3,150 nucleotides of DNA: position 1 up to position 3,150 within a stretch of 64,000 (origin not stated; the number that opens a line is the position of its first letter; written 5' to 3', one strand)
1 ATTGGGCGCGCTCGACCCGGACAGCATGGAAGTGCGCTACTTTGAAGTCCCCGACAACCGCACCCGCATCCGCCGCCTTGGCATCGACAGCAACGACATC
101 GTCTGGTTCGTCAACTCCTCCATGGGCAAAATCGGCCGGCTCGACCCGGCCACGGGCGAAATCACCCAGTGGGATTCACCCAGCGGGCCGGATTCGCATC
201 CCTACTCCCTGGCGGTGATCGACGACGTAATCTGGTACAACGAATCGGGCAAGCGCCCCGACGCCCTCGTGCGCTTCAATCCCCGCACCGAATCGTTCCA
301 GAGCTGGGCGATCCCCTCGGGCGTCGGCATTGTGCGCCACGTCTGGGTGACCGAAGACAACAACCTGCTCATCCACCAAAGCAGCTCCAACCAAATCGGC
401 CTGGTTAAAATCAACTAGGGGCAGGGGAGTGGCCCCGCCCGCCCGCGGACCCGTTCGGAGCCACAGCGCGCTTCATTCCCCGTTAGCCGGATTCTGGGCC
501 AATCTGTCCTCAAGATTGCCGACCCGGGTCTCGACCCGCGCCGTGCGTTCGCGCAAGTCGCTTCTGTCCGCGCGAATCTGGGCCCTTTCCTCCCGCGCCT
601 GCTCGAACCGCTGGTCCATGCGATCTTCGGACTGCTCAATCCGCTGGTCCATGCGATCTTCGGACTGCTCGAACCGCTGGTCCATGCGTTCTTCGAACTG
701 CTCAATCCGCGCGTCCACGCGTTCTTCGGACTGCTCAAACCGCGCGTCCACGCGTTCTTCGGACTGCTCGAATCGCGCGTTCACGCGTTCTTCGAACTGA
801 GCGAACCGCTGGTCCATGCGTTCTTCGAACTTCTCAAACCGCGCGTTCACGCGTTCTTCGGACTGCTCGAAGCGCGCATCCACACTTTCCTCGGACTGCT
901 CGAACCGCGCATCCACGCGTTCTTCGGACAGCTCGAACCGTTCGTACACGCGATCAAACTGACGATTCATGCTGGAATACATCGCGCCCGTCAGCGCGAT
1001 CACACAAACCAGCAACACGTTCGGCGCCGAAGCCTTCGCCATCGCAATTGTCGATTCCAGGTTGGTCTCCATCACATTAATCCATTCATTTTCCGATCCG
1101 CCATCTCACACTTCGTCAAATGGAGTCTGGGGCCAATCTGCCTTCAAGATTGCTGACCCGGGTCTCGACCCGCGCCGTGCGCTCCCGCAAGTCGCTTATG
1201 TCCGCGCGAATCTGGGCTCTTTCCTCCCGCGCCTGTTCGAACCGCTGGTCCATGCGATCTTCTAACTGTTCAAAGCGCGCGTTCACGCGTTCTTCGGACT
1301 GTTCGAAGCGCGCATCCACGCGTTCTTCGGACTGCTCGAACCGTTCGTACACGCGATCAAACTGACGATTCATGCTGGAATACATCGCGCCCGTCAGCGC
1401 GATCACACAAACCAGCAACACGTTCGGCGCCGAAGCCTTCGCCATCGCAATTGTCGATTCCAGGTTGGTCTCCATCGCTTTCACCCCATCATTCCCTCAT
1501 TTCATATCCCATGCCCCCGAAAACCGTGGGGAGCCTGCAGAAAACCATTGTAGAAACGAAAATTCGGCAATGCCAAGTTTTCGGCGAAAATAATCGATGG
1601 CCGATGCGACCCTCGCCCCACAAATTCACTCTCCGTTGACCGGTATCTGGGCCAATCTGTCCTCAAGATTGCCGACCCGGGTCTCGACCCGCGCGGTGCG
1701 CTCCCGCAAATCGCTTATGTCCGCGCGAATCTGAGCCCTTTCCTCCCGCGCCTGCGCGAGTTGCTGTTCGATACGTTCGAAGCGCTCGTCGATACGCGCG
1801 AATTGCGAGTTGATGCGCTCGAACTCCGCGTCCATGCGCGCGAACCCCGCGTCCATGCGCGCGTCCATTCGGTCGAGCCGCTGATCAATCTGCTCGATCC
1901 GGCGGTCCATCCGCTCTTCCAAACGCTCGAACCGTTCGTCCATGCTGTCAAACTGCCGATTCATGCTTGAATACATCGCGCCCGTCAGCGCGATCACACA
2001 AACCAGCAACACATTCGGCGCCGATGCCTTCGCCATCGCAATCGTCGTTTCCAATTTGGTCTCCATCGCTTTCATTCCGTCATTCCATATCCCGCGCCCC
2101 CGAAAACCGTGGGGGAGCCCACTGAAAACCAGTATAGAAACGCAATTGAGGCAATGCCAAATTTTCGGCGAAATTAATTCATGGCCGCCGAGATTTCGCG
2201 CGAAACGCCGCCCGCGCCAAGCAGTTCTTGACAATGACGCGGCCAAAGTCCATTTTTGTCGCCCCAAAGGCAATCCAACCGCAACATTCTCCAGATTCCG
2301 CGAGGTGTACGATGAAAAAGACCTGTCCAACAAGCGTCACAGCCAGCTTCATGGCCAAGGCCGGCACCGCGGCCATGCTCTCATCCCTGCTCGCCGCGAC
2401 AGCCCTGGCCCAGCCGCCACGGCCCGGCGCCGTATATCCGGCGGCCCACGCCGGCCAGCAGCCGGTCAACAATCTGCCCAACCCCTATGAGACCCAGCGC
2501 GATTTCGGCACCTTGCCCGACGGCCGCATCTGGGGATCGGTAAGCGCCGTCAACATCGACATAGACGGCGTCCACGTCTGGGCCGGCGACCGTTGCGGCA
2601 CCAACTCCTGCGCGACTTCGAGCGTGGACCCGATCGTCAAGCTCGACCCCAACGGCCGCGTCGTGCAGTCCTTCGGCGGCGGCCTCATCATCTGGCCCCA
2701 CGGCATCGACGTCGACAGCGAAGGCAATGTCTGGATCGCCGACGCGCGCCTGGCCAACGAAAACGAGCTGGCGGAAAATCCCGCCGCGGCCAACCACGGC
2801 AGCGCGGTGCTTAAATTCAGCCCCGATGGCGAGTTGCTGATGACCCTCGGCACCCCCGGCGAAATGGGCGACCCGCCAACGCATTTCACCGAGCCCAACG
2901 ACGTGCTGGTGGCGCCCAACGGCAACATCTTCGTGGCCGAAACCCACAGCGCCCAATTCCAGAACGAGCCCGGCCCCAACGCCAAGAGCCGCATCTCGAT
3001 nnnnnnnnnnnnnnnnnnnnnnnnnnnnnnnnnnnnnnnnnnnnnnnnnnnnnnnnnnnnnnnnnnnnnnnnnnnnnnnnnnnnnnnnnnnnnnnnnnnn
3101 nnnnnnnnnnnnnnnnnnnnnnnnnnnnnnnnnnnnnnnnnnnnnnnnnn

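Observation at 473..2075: Three tandem paralogs of an N-terminally anchored protein built from variable numbers of 11-residue repeats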

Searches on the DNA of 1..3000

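Call 20: search_rna_families(source=window, start=1, end=3000, threshold=evalue, max_evalue=1)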
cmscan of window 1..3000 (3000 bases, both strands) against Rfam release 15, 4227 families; matches with E-value up to 1: 0.
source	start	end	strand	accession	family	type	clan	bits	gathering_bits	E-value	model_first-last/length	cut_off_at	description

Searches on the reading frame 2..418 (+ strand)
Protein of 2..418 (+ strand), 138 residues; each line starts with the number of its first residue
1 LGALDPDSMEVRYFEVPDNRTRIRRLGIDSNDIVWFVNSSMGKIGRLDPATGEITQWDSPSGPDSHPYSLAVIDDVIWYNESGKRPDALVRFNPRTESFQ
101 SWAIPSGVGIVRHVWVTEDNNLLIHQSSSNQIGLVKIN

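Call 61: search_protein_families(library=pfam, proteins=[window:2-418:+], max_evalue=0.00001)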
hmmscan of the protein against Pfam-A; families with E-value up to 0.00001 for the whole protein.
window:2-418:+ (138 aa): 1 family
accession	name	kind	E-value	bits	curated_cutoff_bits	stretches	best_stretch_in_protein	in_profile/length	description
PF24684.1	Vgb_lyase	-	3.5e-10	39.6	50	1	9-136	43-166/290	Virginiamycin B lyase family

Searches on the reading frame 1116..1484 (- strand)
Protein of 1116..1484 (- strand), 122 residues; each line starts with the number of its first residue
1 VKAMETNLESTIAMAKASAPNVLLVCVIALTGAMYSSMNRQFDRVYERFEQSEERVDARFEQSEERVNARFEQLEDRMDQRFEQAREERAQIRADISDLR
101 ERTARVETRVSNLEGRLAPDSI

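Call 4: search_protein_families(library=pfam, proteins=[window:1116-1484:-], max_evalue=1)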
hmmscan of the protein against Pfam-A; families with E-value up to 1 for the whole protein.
window:1116-1484:- (122 aa): 46 families (the best 25 are shown)
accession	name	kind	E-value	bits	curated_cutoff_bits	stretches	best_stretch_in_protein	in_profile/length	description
PF01442.23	Apolipoprotein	-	0.00017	21.8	90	1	43-110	117-181/190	Apolipoprotein A1/A4/E domain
PF07889.17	DUF1664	-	0.00028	21.4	34.6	1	36-115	44-122/124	Protein of unknown function (DUF1664)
PF05010.19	TACC_C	-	0.00028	21.1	29.9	1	43-116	102-182/201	Transforming acidic coiled-coil-containing protein (TACC), C-terminal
PF11932.13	DUF3450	-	0.0011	18.7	32.6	1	23-116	3-87/241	Protein of unknown function (DUF3450)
PF08687.16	ASD2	-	0.0024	18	26.4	1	39-112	82-157/289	Apx/Shroom domain ASD2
PF23991.1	DUF7310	-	0.0026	18.7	40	1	65-117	3-53/83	Coiled-coil region of unknown function (DUF7310)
PF02601.20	Exonuc_VII_L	-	0.0027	17.7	35.9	1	29-117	151-244/315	Exonuclease VII, large subunit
PF24850.1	CC_BshC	-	0.0058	16.9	27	1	35-89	50-104/159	Bacillithiol biosynthesis BshC, C-terminal coiled-coil domain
PF09999.14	DUF2240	-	0.015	15.4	22.3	1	41-108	55-122/144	Uncharacterized protein conserved in archaea (DUF2240)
PF05929.16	Phage_GPO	-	0.016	15.2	33.6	1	26-112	161-246/268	Phage capsid scaffolding protein (GPO) serine peptidase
PF07195.17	FliD_C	-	0.018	14.9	25.4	1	33-80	186-233/236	Flagellar hook-associated protein 2 C-terminus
PF05597.16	Phasin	-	0.019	15.5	28.8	1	42-113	52-124/126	Poly(hydroxyalcanoate) granule associated protein (phasin)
PF03954.19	Lectin_N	-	0.021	15.2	28.3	1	19-110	43-130/140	Hepatic lectin, N-terminal domain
PF11101.13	DUF2884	-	0.021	14.9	30.6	1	34-90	87-146/228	Protein of unknown function (DUF2884)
PF04513.17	Baculo_PEP_C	-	0.022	15.3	38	1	34-113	39-111/140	Baculovirus polyhedron envelope protein, PEP, C terminus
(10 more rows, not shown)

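Call 5: search_protein_families(library=ncbifam, proteins=[window:1116-1484:-], max_evalue=1)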
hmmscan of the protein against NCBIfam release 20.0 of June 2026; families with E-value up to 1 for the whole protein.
window:1116-1484:- (122 aa): 28 families (the best 25 are shown)
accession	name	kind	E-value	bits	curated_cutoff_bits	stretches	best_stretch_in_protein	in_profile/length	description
NF045487.1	ASRP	equivalog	0.00014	20.6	300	1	40-110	204-476/593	archaea-specific SMC-related protein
TIGR01837.1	PHA_granule_1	subfamily_domain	0.00032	20.8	94.7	1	43-113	44-115/118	poly(hydroxyalkanoate) granule-associated protein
NF008173.0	PRK10920.1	equivalog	0.001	18.2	313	1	21-107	41-126/390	uroporphyrinogen-III C-methyltransferase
TIGR03998.1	thiol_BshC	equivalog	0.0011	17.9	265.8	1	39-116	388-464/529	bacillithiol biosynthesis cysteine-adding enzyme BshC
NF038317.1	DISARM_DrmD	equivalog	0.0013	17.1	610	1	39-111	921-991/1021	DISARM system SNF2-like helicase DrmD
TIGR02169.1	SMC_prok_A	equivalog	0.0017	16.1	729.4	1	42-114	374-448/1165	chromosome segregation protein SMC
TIGR02168.1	SMC_prok_B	equivalog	0.002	15.9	567.35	1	41-114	345-420/1181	chromosome segregation protein SMC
NF002572.0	PRK02224.1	equivalog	0.0033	15.8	1087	1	36-114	602-680/888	DNA double-strand break repair ATPase Rad50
TIGR03752.1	conj_TIGR03752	hypoth_equivalog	0.0035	16.7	241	1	26-109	63-145/471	TIGR03752 family integrating conjugative element protein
NF033915.0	antiphage_ZorA_2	subfamily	0.0045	16.1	100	1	32-110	280-362/383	anti-phage ZorAB system protein ZorA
NF033885.1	conj_TraP_IncI1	equivalog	0.0066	16.2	135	1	41-117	54-130/217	conjugal transfer protein TraP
NF053563.1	Rkd4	equivalog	0.0077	14.4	860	1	36-111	332-408/747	arcadin-4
TIGR03319.1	RNase_Y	equivalog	0.011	14.3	454.35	1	38-117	56-138/514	ribonuclease Y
NF005411.0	PRK06975.1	equivalog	0.015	13.6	414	1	17-109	327-410/660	fused uroporphyrinogen-III synthase HemD/membrane protein HemX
TIGR04211.1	SH3_and_anchor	equivalog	0.022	14.3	65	1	37-114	70-145/198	TIGR04211 family SH3 domain-containing protein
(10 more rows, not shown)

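Call 37: search_protein_families(library=phrogs, proteins=[window:1116-1475:-], max_evalue=0.01)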
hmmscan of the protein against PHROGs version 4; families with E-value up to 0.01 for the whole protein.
window:1116-1475:- (119 aa): 17 families
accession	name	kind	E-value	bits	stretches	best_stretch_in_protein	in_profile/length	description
phrog_12015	-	unknown function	9.3e-07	29.6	1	69-114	90-135/165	-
phrog_312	-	lysis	1.6e-06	29.2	1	16-115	10-110/173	Rz-like spanin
phrog_3899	-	unknown function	3.5e-05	25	1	20-101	20-103/107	-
phrog_8369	-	other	6.1e-05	24.2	1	19-114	17-108/192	hol-like chemotaxis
phrog_6701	-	unknown function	0.00012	22.9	1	33-86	67-136/169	-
phrog_726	-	unknown function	0.00049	21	1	14-104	11-104/154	-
phrog_739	-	lysis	0.00062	21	1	19-102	9-91/122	Rz-like spanin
phrog_1863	-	unknown function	0.0011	19.9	1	19-114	6-88/97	-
phrog_73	-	head and packaging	0.0014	19.4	1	34-111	182-264/287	head scaffolding protein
phrog_3534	-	unknown function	0.0024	18.9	1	5-114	6-108/117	-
phrog_214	-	lysis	0.0032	18.4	1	19-105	13-94/176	Rz-like spanin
phrog_20262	-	unknown function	0.0042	18.2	1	34-85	58-118/146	-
phrog_12220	-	unknown function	0.0047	18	0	19-81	4-67/89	-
phrog_5211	-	unknown function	0.0048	18.1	0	61-115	3-60/112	-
phrog_15808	-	unknown function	0.0048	17.9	1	6-111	7-109/142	-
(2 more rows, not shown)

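Call 38: search_protein_families(library=padloc, proteins=[window:1116-1475:-], max_evalue=0.01)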
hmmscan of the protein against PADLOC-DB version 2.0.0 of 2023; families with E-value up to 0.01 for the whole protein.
window:1116-1475:- (119 aa): 12 families
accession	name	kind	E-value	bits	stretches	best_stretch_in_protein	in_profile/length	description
PDLC03863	LmuB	-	0.0003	17.6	1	37-111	220-285/610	-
PDLC00503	JetC1|JetC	-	0.00082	15.5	1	37-116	396-475/1146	DUF3584 domain; MukB-like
PDLC02621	DrmD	-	0.0011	15.2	1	38-106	938-1005/1040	DrmD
PDLC00601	ZorA1|ZorA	-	0.0019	14.9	1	31-102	443-514/699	MotA/ExbB/TolQ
PDLC04886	PDC-S06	-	0.0022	14.8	1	23-113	352-442/727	-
PDLC03864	LmuB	-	0.0027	14.3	1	38-114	246-324/657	-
PDLC00648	ZorA3|ZorA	-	0.0036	14.1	1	34-99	312-483/692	MotA/ExbB/TolQ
PDLC00281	PtuA1|PtuA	-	0.0043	14.2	1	36-105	64-133/448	AAA ATPase domain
PDLC00553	JetC2|JetC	-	0.0043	13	1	37-113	885-960/1361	DUF3584 domain; MukB-like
PDLC00602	ZorA1|ZorA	-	0.0052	13.6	1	26-93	328-397/648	MotA/ExbB/TolQ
PDLC03842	LeoB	-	0.0067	13.3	1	31-104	296-371/568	-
PDLC04887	PDC-S06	-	0.0077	12.8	1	28-106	350-429/790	-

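Call 57: search_dna_similar(query=window:1116-1475:-, collection=plasmids, mode=protein, max_evalue=0.001, max_rows=15)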
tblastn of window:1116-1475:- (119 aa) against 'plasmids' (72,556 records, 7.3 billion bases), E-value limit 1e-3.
No match.

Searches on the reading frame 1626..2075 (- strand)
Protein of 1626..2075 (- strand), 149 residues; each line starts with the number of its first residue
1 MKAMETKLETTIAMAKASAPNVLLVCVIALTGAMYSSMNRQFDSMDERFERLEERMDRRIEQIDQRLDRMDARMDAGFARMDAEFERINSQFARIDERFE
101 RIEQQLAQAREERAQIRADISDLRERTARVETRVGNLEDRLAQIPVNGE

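Call 4: search_protein_families(library=pfam, proteins=[window:1626-2075:-], max_evalue=1)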
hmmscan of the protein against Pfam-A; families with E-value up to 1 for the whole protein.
window:1626-2075:- (149 aa): 141 families (the best 25 are shown)
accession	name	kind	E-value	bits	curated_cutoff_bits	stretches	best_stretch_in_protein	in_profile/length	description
PF07889.17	DUF1664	-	4.9e-07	30.3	34.6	2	76-144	52-120/124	Protein of unknown function (DUF1664)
PF06419.17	COG6_N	-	6.8e-06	26.7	27.4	1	78-137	35-94/114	Conserved oligomeric complex COG6, N-terminal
PF02601.20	Exonuc_VII_L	-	2.4e-05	24.4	35.9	1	39-141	143-244/315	Exonuclease VII, large subunit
PF10779.14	XhlA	-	8.7e-05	23.1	34.7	1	85-126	6-47/67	Haemolysin XhlA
PF06160.17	EzrA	-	9.3e-05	21.3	39.6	1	33-143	18-126/557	Septation ring formation regulator, EzrA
PF23991.1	DUF7310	-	9.9e-05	23.2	40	2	95-143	1-48/83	Coiled-coil region of unknown function (DUF7310)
PF13166.12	AAA_13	-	0.00015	21.1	36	1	80-144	406-470/713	AAA domain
PF06009.19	Laminin_II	-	0.00016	22.2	33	1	86-144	13-71/138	Laminin Domain II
PF10498.14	IFT57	-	0.00018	21.1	40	1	38-137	216-315/360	Intra-flagellar transport protein 57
PF15294.11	Leu_zip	-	0.0002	21.4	28.2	1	47-129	96-179/275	Leucine zipper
PF18595.6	Nuf2_DHR10-like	-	0.00034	21.1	28.4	1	38-70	83-115/117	Nuf2, DHR10-like domain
PF20667.3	Sec10_N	-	0.00035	21.1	27.4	1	40-109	6-75/118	Exocyst complex component Sec10, N-terminal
PF05531.17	NPV_P10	-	0.00039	21.3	29.8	0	56-106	16-65/75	Nucleopolyhedrovirus P10 protein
PF03961.19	FapA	-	0.00047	20.3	31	1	36-116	152-235/272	Flagellar Assembly Protein A beta solenoid domain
PF13870.11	CCDC113_CCDC96_CC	-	0.00062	20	31.6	1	81-129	89-137/177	CCDC113/CCDC96, coiled-coil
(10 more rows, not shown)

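Call 5: search_protein_families(library=ncbifam, proteins=[window:1626-2075:-], max_evalue=1)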
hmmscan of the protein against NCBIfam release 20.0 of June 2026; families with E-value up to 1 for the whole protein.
window:1626-2075:- (149 aa): 95 families (the best 25 are shown)
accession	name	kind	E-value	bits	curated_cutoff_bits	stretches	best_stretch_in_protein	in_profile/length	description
TIGR02168.1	SMC_prok_B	equivalog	8.3e-08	30.4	567.35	1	36-141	396-500/1181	chromosome segregation protein SMC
TIGR02169.1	SMC_prok_A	equivalog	1.6e-07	29.5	729.4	1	37-143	383-488/1165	chromosome segregation protein SMC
NF045487.1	ASRP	equivalog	2.3e-06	26.5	300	1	40-143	156-260/593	archaea-specific SMC-related protein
NF003034.1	PRK03918.1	equivalog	1.6e-05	23.1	700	1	41-134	329-710/878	DNA double-strand break repair ATPase Rad50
NF002572.0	PRK02224.1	equivalog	3.7e-05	22.2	1087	1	37-142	339-443/888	DNA double-strand break repair ATPase Rad50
NF047363.1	Zn_ribbon_CdsZ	equivalog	3.9e-05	23.2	275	1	50-145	43-136/251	zinc ribbon domain regulatory protein CdsZ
NF038350.1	taxis_HmpF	equivalog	5.7e-05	21.7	200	1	42-146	178-285/553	pilus motility taxis protein HmpF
NF043058.1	T4SS_LegC2C7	subfamily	5.8e-05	22.2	350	1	36-130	146-239/348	LegC2/C7 family Dot/Icm T4SS effector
NF002244.0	PRK01156.1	equivalog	8.4e-05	20.8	847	1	38-142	624-726/895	DNA double-strand break repair ATPase Rad50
TIGR04523.1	Mplasa_alph_rch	subfamily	8.8e-05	20.6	270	1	37-144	542-657/745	helix-rich protein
NF041034.1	Rad50_Sulf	equivalog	0.00011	20.3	1000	1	36-139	569-670/872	DNA double-strand break repair ATPase Rad50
TIGR04211.1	SH3_and_anchor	equivalog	0.00014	21.5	65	2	37-128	70-163/198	TIGR04211 family SH3 domain-containing protein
NF041035.1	Rad50_Halo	equivalog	0.00021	19.8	1000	1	37-142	339-443/883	DNA double-strand break repair ATPase Rad50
NF053563.1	Rkd4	equivalog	0.00025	19.3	860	1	37-134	312-407/747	arcadin-4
NF038317.1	DISARM_DrmD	equivalog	0.00029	19.3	610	1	39-136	895-992/1021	DISARM system SNF2-like helicase DrmD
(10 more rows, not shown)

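Call 6: find_homologous_proteins(query=window:1626-2075:-, max_evalue=0.001)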
Query window:1626-2075:- (149 aa): 5 proteins with E <= 0.001 among 67 candidates.
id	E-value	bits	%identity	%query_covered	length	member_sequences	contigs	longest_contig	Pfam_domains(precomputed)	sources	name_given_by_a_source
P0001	2.5e-8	52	42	50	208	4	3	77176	PF10779.15,PF07889.18,PF06419.18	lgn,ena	-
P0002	3.7e-6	45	38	62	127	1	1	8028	PF01442.24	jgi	jgi:hypothetical protein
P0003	3.9e-6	45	43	56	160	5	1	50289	PF02601.21,PF10779.15,PF07889.18,PF27742.1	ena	-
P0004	4.1e-5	42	29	83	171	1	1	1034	PF02601.21,PF01519.23,PF10046.15,PF10805.15,PF23991.2,PF27742.1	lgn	-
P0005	7.5e-5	41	57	30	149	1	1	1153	-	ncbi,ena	-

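Call 37: search_protein_families(library=phrogs, proteins=[window:1626-2066:-], max_evalue=0.01)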
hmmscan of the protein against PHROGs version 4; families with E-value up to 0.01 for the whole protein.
window:1626-2066:- (146 aa): 32 families (the best 25 are shown)
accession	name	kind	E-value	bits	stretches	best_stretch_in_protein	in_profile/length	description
phrog_6701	-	unknown function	8.6e-12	46.1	2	33-72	74-113/169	-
phrog_5553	-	unknown function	5.3e-09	37.3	1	53-137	12-92/114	-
phrog_12015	-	unknown function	1.4e-08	35.6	2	13-102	68-162/165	-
phrog_5211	-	unknown function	5e-08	34.2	1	83-140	4-61/112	-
phrog_736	-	unknown function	1.3e-06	29.5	1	17-106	16-101/112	-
phrog_5890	-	moron, auxiliary metabolic gene and host takeover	4.8e-06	26.8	1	33-135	127-227/374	tellurite resistance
phrog_1009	-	unknown function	1.8e-05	25.8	1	75-139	29-93/103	-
phrog_15851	-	unknown function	8.8e-05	23.9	0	34-67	48-81/117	-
phrog_1863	-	unknown function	0.00012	23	1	88-141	38-91/97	-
phrog_11953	-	DNA, RNA and nucleotide metabolism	0.00012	22.9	0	103-141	2-40/154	exonuclease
phrog_7885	-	unknown function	0.00017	22.5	0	40-70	52-82/83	-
phrog_726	-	unknown function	0.00019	22.4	0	17-109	14-99/154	-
phrog_77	-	DNA, RNA and nucleotide metabolism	0.00022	20.9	1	38-140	659-764/967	SbcC-like subunit of palindrome specific endonuclease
phrog_36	-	transcription regulation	0.00025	21.7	1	28-124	42-144/220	transcriptional regulator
phrog_2990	-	unknown function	0.00051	21.2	1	43-114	32-109/133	-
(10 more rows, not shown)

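Call 38: search_protein_families(library=padloc, proteins=[window:1626-2066:-], max_evalue=0.01)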
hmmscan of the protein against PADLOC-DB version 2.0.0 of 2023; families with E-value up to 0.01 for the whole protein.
window:1626-2066:- (146 aa): 51 families (the best 25 are shown)
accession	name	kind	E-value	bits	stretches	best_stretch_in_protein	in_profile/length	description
PDLC00503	JetC1|JetC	-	9e-07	25.3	1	25-141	629-741/1146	DUF3584 domain; MukB-like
PDLC03863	LmuB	-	2.3e-06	24.6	1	47-138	198-288/610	-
PDLC04886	PDC-S06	-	6.1e-06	23.3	1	30-143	359-469/727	-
PDLC00553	JetC2|JetC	-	6.5e-06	22.3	1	38-139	876-976/1361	DUF3584 domain; MukB-like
PDLC00580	JetC3|JetC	-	8.3e-06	22.3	1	33-139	252-357/1068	DUF3584 domain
PDLC00025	DruG2|DruG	-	8.7e-06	22.6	1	34-130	334-430/704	Unknown function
PDLC03859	LmuB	-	1.5e-05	22.4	1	33-137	363-464/611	-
PDLC00601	ZorA1|ZorA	-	4.1e-05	20.4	1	29-137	336-439/699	MotA/ExbB/TolQ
PDLC00509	JetC1|JetC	-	5e-05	19.6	1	35-133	332-430/1158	DUF3584 domain; MukB-like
PDLC03868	LmuB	-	5.3e-05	19.7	1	36-140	240-484/1035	-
PDLC00507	JetC1|JetC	-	6.4e-05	19.4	1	45-141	723-815/1215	DUF3584 domain; MukB-like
PDLC00517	JetC1|JetC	-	6.8e-05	19.3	1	35-140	663-765/1119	DUF3584 domain; MukB-like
PDLC00551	JetC2|JetC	-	7.8e-05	18.7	1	37-137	867-964/1365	DUF3584 domain; MukB-like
PDLC00518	JetC1|JetC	-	8.3e-05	18.6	1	44-139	372-467/1112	DUF3584 domain; MukB-like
PDLC01177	CorA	-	0.00011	20.4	1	81-139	15-74/117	CorA-like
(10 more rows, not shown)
